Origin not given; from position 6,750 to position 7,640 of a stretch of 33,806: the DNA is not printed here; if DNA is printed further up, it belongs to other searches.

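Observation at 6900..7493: Stand-alone, divergent Hcp-like gene with no other T6SS genes nearby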

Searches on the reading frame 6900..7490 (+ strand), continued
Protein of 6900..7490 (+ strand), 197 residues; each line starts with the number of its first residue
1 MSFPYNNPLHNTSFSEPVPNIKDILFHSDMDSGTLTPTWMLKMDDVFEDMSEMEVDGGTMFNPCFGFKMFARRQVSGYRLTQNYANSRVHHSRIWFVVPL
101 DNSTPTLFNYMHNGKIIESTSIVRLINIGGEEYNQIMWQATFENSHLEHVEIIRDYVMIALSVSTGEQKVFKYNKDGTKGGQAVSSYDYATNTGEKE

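Call 24: find_homologous_proteins(query=A2, max_evalue=0.001)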
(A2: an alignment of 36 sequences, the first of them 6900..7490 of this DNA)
Query A2 (36 sequences) (197 aa, profile of the alignment): 20 proteins with E <= 0.001 among 1163 candidates.
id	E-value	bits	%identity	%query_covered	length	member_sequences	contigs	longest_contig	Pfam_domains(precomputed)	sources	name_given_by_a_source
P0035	4.5e-57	210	23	81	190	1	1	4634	-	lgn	-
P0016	5.6e-57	210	62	92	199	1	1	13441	-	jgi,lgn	jgi:hypothetical protein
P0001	5.6e-56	207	96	100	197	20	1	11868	-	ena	-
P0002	8.3e-56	206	91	99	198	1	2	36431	-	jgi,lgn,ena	jgi:hypothetical protein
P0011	3.1e-55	204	69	97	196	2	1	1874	-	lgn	-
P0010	4.2e-55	204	70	97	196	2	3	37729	-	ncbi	ncbi:MAG: hypothetical protein NEHIOOID_01382 [Holosporales bacterium]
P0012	7.7e-54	200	68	97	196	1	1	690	-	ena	-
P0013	1.1e-53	199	69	97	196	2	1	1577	-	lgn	-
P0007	1.5e-53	199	72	97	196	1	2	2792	-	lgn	-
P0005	1.0e-52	196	72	97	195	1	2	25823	-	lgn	-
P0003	8.1e-52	193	84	100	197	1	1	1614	-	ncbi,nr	ncbi:MAG: hypothetical protein Q8K36_03870 [Alphaproteobacteria bacterium]|nr:hypothetical protein [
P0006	1.2e-51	193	72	96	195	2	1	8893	-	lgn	-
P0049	3.3e-51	191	24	80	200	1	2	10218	-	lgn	-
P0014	6.5e-50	187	67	97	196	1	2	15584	-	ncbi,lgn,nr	ncbi:MAG: hypothetical protein KBD31_02020 [Proteobacteria bacterium]|nr:hypothetical protein [Pseud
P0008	8.1e-49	184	71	96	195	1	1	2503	-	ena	-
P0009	3.9e-47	178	68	97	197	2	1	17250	-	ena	-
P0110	6.0e-42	161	26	80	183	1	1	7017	-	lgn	-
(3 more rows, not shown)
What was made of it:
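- Tried and rejected: The word-indexed search with A2 recovered few distant members (call 24).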

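Call 25: find_encoding_contigs(protein=P0049, flank=10000, max_places=2)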
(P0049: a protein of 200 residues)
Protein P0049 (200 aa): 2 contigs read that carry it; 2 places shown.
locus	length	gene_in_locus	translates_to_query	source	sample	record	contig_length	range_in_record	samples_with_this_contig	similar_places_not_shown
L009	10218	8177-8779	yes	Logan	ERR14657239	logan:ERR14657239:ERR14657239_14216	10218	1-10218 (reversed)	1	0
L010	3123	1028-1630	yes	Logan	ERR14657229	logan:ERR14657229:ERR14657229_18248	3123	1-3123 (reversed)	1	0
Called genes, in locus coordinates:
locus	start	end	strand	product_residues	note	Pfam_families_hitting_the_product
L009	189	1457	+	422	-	PF03952:Enolase_N, PF00113:Enolase_C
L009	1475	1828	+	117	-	PF04977:DivIC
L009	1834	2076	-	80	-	-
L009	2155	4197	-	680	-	-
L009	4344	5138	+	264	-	-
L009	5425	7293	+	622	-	PF13145:Rotamase_2, PF13616:Rotamase_3 (weak), PF00639:Rotamase (weak), PF13145:Rotamase_2 (weak)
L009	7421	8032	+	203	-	-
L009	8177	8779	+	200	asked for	-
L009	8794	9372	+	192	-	-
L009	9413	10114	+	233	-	PF02223:Thymidylate_kin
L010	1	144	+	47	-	?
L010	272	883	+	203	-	-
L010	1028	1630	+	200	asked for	-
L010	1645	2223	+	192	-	-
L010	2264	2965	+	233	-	PF02223:Thymidylate_kin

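Call 26: find_encoding_contigs(protein=P0110, flank=10000, max_places=2)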
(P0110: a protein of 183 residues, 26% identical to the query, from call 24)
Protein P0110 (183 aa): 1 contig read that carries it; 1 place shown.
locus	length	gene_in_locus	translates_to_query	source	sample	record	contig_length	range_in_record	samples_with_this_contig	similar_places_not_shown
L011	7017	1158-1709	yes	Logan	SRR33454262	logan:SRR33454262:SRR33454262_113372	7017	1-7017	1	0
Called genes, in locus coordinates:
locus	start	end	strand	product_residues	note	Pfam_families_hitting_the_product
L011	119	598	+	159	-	PF21157:DksA_N, PF01258:zf-dskA_traR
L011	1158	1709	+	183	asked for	-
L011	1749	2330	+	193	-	-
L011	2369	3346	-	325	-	PF00528:BPD_transp_1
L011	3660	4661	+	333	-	-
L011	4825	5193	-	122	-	PF00329:Complex1_30kDa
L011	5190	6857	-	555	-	PF00919:UPF0004, PF04055:Radical_SAM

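Call 27: find_encoding_contigs(protein=P0035, flank=10000, max_places=2)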
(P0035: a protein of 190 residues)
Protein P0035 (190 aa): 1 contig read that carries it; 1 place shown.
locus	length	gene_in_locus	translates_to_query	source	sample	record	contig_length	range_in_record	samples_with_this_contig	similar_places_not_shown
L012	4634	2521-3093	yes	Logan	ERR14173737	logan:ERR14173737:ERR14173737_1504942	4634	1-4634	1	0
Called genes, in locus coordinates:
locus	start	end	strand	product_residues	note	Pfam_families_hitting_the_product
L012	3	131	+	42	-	?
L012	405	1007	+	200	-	PF05591:T6SS_VipA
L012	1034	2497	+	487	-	PF05943:VipB, PF18945:VipB_2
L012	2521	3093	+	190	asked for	-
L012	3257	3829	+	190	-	PF05638:T6SS_HCP (faint)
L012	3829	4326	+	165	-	PF04965:GPW_gp25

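Call 35: find_encoding_contigs(protein=P0018, flank=10000, max_places=2)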
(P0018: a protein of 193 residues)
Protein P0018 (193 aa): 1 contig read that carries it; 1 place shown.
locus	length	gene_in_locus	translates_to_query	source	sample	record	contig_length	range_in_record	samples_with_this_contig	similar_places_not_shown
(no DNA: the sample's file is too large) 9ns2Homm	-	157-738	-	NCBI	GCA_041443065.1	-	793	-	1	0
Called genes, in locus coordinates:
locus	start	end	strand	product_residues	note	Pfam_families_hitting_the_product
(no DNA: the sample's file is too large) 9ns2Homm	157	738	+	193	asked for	-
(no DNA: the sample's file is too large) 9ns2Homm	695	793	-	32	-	?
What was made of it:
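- Tried and rejected: P0018, the best outgroup hit, lies on a 793-bp contig and gave no context (call 35).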

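Call 45: find_related_loci(query=A1, collection=genome_contigs, flank=10000)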
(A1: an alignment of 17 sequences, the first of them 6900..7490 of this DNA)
Query A1 (197 aa) in genome_contigs; peptide patterns used: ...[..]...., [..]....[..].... (x = any residue, [..] = any of these).
23 stretches matched a pattern; 3 encode a relative of the query (tblastn E <= 1e-3); 3 distinct loci.
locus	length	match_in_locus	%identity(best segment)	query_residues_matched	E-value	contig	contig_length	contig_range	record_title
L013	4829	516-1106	96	1-197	3e-134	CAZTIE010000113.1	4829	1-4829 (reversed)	MAG TPA_asm: uncultured Verrucomicrobiales bacterium isolate SRP118108_co5_409 genome assembly, contig: NODE_24261_lengt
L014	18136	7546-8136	93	1-197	6e-130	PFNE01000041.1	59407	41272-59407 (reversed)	MAG: Alphaproteobacteria bacterium CG_4_10_14_0_8_um_filter_37_21 CG_4_10_14_0.8_um_filter_scaffold_474_c, whole genome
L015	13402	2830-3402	67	5-195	3e-89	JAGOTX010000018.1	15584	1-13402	MAG: Proteobacteria bacterium isolate Gw_Eff_bin_451 Gw_Eff_8510_length_15584_cov_6.541826, whole genome shotgun sequenc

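Call 48: find_homologous_proteins(query=L012:1034-2494:+, max_evalue=1e-30)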
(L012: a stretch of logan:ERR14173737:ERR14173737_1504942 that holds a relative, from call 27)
Query L012:1034-2494:+ (487 aa): 8000 proteins with E <= 1e-30 among 8000 candidates; the best 120 are listed.
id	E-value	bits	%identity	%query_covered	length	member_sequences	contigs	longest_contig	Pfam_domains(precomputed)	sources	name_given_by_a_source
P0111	0.0e+0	1117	100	100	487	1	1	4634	PF18945.6,PF05943.18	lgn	-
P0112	6.9e-251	851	77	97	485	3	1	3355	PF18945.6,PF05943.18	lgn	-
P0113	9.8e-251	850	76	97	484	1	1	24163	PF18945.6,PF05943.18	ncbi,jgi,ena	jgi:type VI secretion system protein ImpC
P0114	2.5e-250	849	76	98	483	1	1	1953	PF18945.6,PF05943.18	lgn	-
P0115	5.0e-250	848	74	100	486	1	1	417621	PF18945.6,PF05943.18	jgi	jgi:type VI secretion system protein ImpC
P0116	8.8e-250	847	75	97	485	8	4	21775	PF18945.6,PF05943.18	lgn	-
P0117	2.5e-249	846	75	97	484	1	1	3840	PF18945.6,PF05943.18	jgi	jgi:type VI secretion system protein ImpC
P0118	1.2e-248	843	74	97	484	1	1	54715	PF18945.6,PF05943.18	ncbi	-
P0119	2.7e-248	842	75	97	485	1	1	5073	PF18945.6,PF05943.18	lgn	-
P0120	8.2e-247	837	74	100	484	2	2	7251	PF18945.6,PF05943.18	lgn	-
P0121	1.1e-246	837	74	97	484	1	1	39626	PF18945.6,PF05943.18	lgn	-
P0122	1.1e-245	834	74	97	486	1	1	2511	PF18945.6,PF05943.18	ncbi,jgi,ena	jgi:type VI secretion system protein ImpC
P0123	2.0e-245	833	73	100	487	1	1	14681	PF18945.6,PF05943.18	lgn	-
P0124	2.6e-245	832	74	98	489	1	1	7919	PF18945.6,PF05943.18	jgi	jgi:type VI secretion system protein ImpC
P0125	3.3e-245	832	74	100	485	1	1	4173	PF18945.6,PF05943.18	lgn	-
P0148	4.8e-243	825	72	100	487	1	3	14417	PF18945.6,PF05943.18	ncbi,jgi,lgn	-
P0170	3.2e-241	819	74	97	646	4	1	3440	PF05591.18,PF18945.6,PF05943.18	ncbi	-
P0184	6.1e-239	811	73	97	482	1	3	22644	PF18945.6,PF05943.18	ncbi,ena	-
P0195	1.2e-237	807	73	97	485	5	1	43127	PF18945.6,PF05943.18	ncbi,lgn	-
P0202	8.4e-237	804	71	100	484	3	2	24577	PF18945.6,PF05943.18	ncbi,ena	-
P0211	8.7e-235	798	72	97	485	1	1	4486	PF18945.6,PF05943.18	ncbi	-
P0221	5.0e-233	792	71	97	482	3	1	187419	PF18945.6,PF05943.18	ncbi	ncbi:MAG: hypothetical protein HEEMFOPI_00311 [Holosporales bacterium]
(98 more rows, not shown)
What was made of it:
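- Holosporales-type TssC is widespread, with the 120 listed hits all at 69% identity or more (call 48).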

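Call 49: find_related_loci(query=A1, collection=metagenome_contigs, flank=10000)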
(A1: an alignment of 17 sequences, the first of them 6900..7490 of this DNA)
Query A1 (197 aa) in metagenome_contigs; peptide patterns used: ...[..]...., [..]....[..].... (x = any residue, [..] = any of these).
50 stretches matched a pattern; 2 encode a relative of the query (tblastn E <= 1e-3); 2 distinct loci.
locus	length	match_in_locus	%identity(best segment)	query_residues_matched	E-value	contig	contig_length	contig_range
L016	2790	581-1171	95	1-197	2e-138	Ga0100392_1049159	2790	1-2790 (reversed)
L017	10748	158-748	93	1-197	2e-130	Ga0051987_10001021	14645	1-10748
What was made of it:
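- Tried and rejected: The genome and metagenome scans with A1 gave only 3 and 2 loci (calls 45, 49).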

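Call 57: search_solved_structures(query=A2, max_evalue=1, show_alignments=2)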
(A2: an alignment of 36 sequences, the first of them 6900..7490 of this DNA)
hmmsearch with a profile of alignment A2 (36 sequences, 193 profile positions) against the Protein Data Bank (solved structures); distinct sequences matched with E-value up to 1: 10.
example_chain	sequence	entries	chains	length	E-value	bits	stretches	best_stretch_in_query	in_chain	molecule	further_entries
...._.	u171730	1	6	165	5e-06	29.2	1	51-189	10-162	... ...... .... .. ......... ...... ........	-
7fcf_B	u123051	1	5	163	0.00033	23.2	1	51-189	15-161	Fimbrial protein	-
3v4h_A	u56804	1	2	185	0.0019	20.8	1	36-190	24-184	hypothetical protein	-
4w64_A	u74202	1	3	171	0.002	20.7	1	61-191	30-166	Type VI secretion system effector, Hcp1 family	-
5xeu_A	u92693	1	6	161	0.003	20.1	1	43-189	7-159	Hcp1 family type VI secretion system effector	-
8hmo_A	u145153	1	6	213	0.011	18.3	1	82-155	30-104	Metal-dependent hydrolase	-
7fcf_A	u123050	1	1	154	0.027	17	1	51-178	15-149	Fimbrial protein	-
5xhh_A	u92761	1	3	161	0.045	16.3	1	43-189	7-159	Hcp1 family type VI secretion system effector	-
8bfy_A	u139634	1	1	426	0.22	14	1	95-128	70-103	Putative secreted cellobiose-binding (Transport system associated)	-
4tv4_A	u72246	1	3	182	0.83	12.1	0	30-189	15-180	Uncharacterized protein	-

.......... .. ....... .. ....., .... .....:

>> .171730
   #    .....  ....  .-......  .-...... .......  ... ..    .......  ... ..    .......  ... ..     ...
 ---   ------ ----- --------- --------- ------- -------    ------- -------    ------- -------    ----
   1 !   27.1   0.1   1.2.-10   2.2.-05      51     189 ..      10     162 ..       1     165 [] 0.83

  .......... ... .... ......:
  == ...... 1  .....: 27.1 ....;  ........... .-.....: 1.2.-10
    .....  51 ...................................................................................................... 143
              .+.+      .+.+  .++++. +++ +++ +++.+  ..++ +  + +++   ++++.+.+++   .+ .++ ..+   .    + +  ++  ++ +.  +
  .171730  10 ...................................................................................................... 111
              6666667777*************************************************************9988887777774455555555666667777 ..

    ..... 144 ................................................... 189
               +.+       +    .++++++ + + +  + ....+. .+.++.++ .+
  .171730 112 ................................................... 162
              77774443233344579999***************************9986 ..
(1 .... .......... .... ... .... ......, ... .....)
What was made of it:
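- On Hcp/TssD (PF05638 T6SS_HCP; TIGR03344): Family profile against PDB Hcp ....: E=5e-6 (call 57).
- Checked: Family profile against PDB: Hcp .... at E=5e-6, covering almost the whole Hcp length (call 57).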

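Call 58: search_protein_families(library=pfam, alignment_id=A2, max_evalue=0.01)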
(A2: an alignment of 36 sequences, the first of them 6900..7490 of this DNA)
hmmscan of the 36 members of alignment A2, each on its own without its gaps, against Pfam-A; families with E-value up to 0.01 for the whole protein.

A. member 1, window:6900-7490:+ (197 aa): 1 family
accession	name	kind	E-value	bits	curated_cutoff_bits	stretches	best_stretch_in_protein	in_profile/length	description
PF05638.18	T6SS_HCP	-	0.00013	22.7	23.5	1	79-152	38-109/129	Type VI secretion system effector, Hcp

B. families by the number of members that match (of 36 scanned): 1 family
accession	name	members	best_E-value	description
PF05638.18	T6SS_HCP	13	3.6e-06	Type VI secretion system effector, Hcp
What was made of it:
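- On Hcp/TssD (PF05638 T6SS_HCP; TIGR03344): 13 of 36 family members hit PF05638 at E<0.01, best 3.6e-6 (call 58).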

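Call 65: predict_structure(alignment_id=A2)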
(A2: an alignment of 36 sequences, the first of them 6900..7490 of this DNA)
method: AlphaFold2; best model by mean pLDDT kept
length: 197 residues; sequences in the alignment: 36
mean_pLDDT: 83.0   pTM: 0.77
mean pLDDT of the five models: 83.0, 82.8, 82.0, 81.9, 80.6
residues with pLDDT >= 90: 104; 70-90: 54; 50-70: 27; < 50: 12
segments of 3 or more residues with pLDDT < 50: 1-11
pLDDT, mean of each block of 10 residues (from residue 1): 44 64 69 79 87 80 92 67 64 91 95 97 91 91 96 95 95 93 93 77
secondary structure, 60 per line:
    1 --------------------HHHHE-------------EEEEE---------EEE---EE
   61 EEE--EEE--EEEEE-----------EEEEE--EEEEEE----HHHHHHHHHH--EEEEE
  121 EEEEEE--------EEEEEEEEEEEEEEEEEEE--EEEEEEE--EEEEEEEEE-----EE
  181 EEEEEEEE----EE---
elements in order: H21-24 E39-43 E53-55 E59-63 E66-68 E71-75 E87-91 E94-99 H104-113 E116-126 E135-153 E156-162 E165-173 E179-188
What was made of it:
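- On Hcp/TssD (PF05638 T6SS_HCP; TIGR03344): AF2 model with pLDDT 83, pTM 0.77 (call 65).
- The extreme N-terminus has low predicted order (pLDDT below 50 for residues 1-11; call 65), as flagellar export signals do.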

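Call 68: fold_search(model_id=the predicted structure, library=pdb)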
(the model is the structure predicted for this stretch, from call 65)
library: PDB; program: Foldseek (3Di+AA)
matches with E <= 10: 787; with E <= 0.001: 75
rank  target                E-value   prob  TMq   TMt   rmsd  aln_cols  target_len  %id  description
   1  4w64_C                4.8e-12  1.00  0.67  0.79   3.5       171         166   15  Hcp1 protein from Acinetobacter baumannii AB0057 (released 2015-07-01)
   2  4w64_A                3.5e-11  1.00  0.66  0.75   3.2       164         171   16  Hcp1 protein from Acinetobacter baumannii AB0057 (released 2015-07-01)
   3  8yun_F                5.4e-11  1.00  0.57  0.78   4.4       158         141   19  The crystal structure of HNBP001-HCP (released 2025-07-02)
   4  8yun_B                7.8e-11  1.00  0.57  0.77   4.4       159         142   18  The crystal structure of HNBP001-HCP (released 2025-07-02)
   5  8yun_G                7.8e-11  1.00  0.57  0.77   4.5       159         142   19  The crystal structure of HNBP001-HCP (released 2025-07-02)
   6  8yun_J                8.3e-11  1.00  0.56  0.77   4.5       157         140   18  The crystal structure of HNBP001-HCP (released 2025-07-02)
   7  8yun_A                9.7e-11  1.00  0.56  0.77   4.5       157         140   19  The crystal structure of HNBP001-HCP (released 2025-07-02)
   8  4tv4_B                1.1e-10  1.00  0.59  0.80   4.2       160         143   18  Crystal structure of a Putative uncharacterized protein from Burkholderia pseudomallei (released 2014-07-30)
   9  8yun_C                1.3e-10  1.00  0.56  0.77   4.5       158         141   19  The crystal structure of HNBP001-HCP (released 2025-07-02)
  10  4tv4_C                1.5e-10  1.00  0.58  0.78   4.3       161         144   18  Crystal structure of a Putative uncharacterized protein from Burkholderia pseudomallei (released 2014-07-30)
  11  4tv4_A                1.5e-10  1.00  0.59  0.78   4.3       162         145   18  Crystal structure of a Putative uncharacterized protein from Burkholderia pseudomallei (released 2014-07-30)
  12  8yun_D                1.5e-10  1.00  0.56  0.76   4.7       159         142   19  The crystal structure of HNBP001-HCP (released 2025-07-02)
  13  8yun_E                1.7e-10  1.00  0.57  0.76   4.6       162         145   18  The crystal structure of HNBP001-HCP (released 2025-07-02)
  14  1y12_A                3.0e-10  1.00  0.65  0.79   3.4       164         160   15  Structure of a hemolysin-coregulated protein from Pseudomonas aeruginosa (released 2005-01-25)
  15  3eaa_A                5.4e-10  1.00  0.65  0.78   3.2       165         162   14  Structure of a type six secretion system protein (released 2009-08-25)
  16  1y12_C                6.0e-10  1.00  0.66  0.80   3.3       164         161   15  Structure of a hemolysin-coregulated protein from Pseudomonas aeruginosa (released 2005-01-25)
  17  4w64_B                7.5e-10  1.00  0.63  0.77   3.5       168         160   14  Hcp1 protein from Acinetobacter baumannii AB0057 (released 2015-07-01)
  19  1y12_B                2.6e-09  1.00  0.63  0.78   3.9       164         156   15  Structure of a hemolysin-coregulated protein from Pseudomonas aeruginosa (released 2005-01-25)
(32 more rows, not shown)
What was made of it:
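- On Hcp/TssD (PF05638 T6SS_HCP; TIGR03344): E ranges from 4.8e-12 to 5e-6, with TM(target) up to 0.80 (call 68).
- Closest known: T6SS inner-tube protein Hcp/TssD. Same: Same beta-barrel fold (TM about 0.8, rmsd 3.2-3.5 A over about 164 columns; call 68).
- Checked: Fold search: 4w64, 1y12, 4tv4 and 8yun at E=5e-12 to 1e-10, TM(target) 0.77-0.80 (call 68).
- The fold is closest to bona fide tube Hcps (call 68).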

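Call 69: fold_search(model_id=the predicted structure, library=viral)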
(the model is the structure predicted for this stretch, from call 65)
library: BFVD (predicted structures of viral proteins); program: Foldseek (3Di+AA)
matches with E <= 10: 867; with E <= 0.001: 56
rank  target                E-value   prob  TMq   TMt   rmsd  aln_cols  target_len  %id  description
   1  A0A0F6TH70            4.7e-06  1.00  0.51  0.58   7.5       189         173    9  Putative head proximal tip of tail tube protein [Sinorhizobium phage phiM9]
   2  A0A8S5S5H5            8.5e-06  1.00  0.44  0.43   4.9       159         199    8  Baseplate wedge protein [Myoviridae sp. ctqEN1]
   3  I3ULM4                1.6e-05  1.00  0.44  0.36   7.5       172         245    8  (no name in the UniProt tables at hand)
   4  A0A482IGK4            2.0e-05  1.00  0.45  0.54   7.8       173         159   10  Tail completion protein [Stenotrophomonas phage YB07]
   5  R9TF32                3.1e-05  1.00  0.46  0.50   6.8       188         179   11  Tail completion and sheath stabilizer protein [Vibrio phage nt-1]
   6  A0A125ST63            3.6e-05  1.00  0.47  0.59   9.2       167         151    7  (no name in the UniProt tables at hand)
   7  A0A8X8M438            5.0e-05  1.00  0.41  0.37  13.8       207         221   10  (no name in the UniProt tables at hand)
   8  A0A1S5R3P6            5.9e-05  1.00  0.43  0.50   8.6       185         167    6  T4-like virus tail tube protein gp19 [Pseudomonas phage pf16]
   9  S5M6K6                6.5e-05  1.00  0.45  0.53   7.7       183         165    9  Head-proximal tip of tail tube tail completion + sheath stabilizer protein [Sinorhizobium phage phiM12]
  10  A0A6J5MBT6            6.5e-05  1.00  0.44  0.36   6.8       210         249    8  Bacteriophage T4, Gp19, tail tube [uncultured Caudovirales phage]
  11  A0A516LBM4            6.5e-05  1.00  0.37  0.40  12.2       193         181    8  (no name in the UniProt tables at hand)
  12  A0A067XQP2            7.3e-05  1.00  0.44  0.39   7.6       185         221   10  (no name in the UniProt tables at hand)
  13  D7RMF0                7.3e-05  1.00  0.44  0.35  19.8       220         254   10  Gp3 tail completion and sheath stabilizer protein [Escherichia phage IME08]
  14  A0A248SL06            7.7e-05  1.00  0.41  0.22  16.8       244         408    9  (no name in the UniProt tables at hand)
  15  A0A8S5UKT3            8.1e-05  1.00  0.44  0.56   7.5       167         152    8  Tail tube protein [Myoviridae sp. ctQf419]
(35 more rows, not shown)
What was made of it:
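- On Phage/eCIS tail tube (T4 gp19-like, Afp1/Pvc1-like): The best BFVD hit has E=4.7e-6, TM 0.51-0.58 and rmsd 7.5 A (call 69).
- Weak fold similarity to T4 gp19/gp3-type tube and completion proteins (call 69). PDB Hcp matches are six orders of magnitude better in E-value and have much higher TM scores (calls 68, 69).
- Tried and rejected: Phage or eCIS origin: rejected (call 69).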

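Call 71: list_cluster_members(proteins=[P0118, P0170, P0184, P0195, P0202, P0211, P0221, P0113, P0148, P0122])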
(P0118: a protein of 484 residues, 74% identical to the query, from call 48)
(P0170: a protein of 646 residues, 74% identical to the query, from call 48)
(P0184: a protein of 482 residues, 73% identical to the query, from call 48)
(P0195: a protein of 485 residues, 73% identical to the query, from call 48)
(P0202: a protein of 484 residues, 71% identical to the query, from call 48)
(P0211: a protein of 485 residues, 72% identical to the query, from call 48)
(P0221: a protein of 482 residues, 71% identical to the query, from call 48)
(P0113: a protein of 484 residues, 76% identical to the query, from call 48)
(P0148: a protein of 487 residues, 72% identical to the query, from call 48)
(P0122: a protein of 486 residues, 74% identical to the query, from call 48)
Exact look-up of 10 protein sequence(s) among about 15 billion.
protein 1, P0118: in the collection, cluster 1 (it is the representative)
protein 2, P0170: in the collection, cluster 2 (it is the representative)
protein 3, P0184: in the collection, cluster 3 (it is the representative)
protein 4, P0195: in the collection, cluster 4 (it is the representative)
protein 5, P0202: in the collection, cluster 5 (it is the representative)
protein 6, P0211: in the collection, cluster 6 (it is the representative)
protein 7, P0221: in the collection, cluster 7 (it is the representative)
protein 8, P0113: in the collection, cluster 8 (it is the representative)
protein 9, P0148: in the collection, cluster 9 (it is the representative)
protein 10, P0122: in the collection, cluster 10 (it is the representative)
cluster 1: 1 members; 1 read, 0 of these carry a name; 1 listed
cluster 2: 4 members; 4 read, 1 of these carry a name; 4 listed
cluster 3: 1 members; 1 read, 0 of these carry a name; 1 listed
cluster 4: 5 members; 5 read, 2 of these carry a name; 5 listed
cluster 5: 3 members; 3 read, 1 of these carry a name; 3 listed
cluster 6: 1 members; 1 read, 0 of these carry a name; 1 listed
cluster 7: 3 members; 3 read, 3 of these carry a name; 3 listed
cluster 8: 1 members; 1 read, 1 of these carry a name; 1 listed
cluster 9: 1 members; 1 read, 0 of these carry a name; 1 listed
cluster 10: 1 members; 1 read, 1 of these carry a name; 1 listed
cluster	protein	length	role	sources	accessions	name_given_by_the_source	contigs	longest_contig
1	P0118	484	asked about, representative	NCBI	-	-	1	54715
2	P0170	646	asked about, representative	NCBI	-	-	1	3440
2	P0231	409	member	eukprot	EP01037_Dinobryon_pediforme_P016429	gene16429-16607_t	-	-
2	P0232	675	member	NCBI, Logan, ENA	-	-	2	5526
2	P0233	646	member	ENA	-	-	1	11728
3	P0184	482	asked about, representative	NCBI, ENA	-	-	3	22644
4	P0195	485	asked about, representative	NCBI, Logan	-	-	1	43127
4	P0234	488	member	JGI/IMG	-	type VI secretion system protein ImpC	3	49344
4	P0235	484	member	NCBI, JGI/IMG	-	type VI secretion system protein ImpC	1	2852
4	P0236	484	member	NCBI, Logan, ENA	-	-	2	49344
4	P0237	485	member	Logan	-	-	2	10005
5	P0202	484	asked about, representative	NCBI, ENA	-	-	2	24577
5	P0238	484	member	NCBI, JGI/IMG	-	type VI secretion system protein ImpC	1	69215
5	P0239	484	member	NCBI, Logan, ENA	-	-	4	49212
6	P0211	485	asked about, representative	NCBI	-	-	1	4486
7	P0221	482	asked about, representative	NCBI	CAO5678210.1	MAG: hypothetical protein HEEMFOPI_00311 [Holosporales bacterium]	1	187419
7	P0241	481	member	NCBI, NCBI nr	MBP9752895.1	MAG: type VI secretion system contractile sheath large subunit [Proteobacteria bacterium] | type VI secretion system contractile sheath large subunit [Pseudomonadota bacterium]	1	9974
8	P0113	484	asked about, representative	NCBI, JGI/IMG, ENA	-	type VI secretion system protein ImpC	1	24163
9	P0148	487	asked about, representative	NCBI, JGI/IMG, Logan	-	-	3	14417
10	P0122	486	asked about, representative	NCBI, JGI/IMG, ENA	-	type VI secretion system protein ImpC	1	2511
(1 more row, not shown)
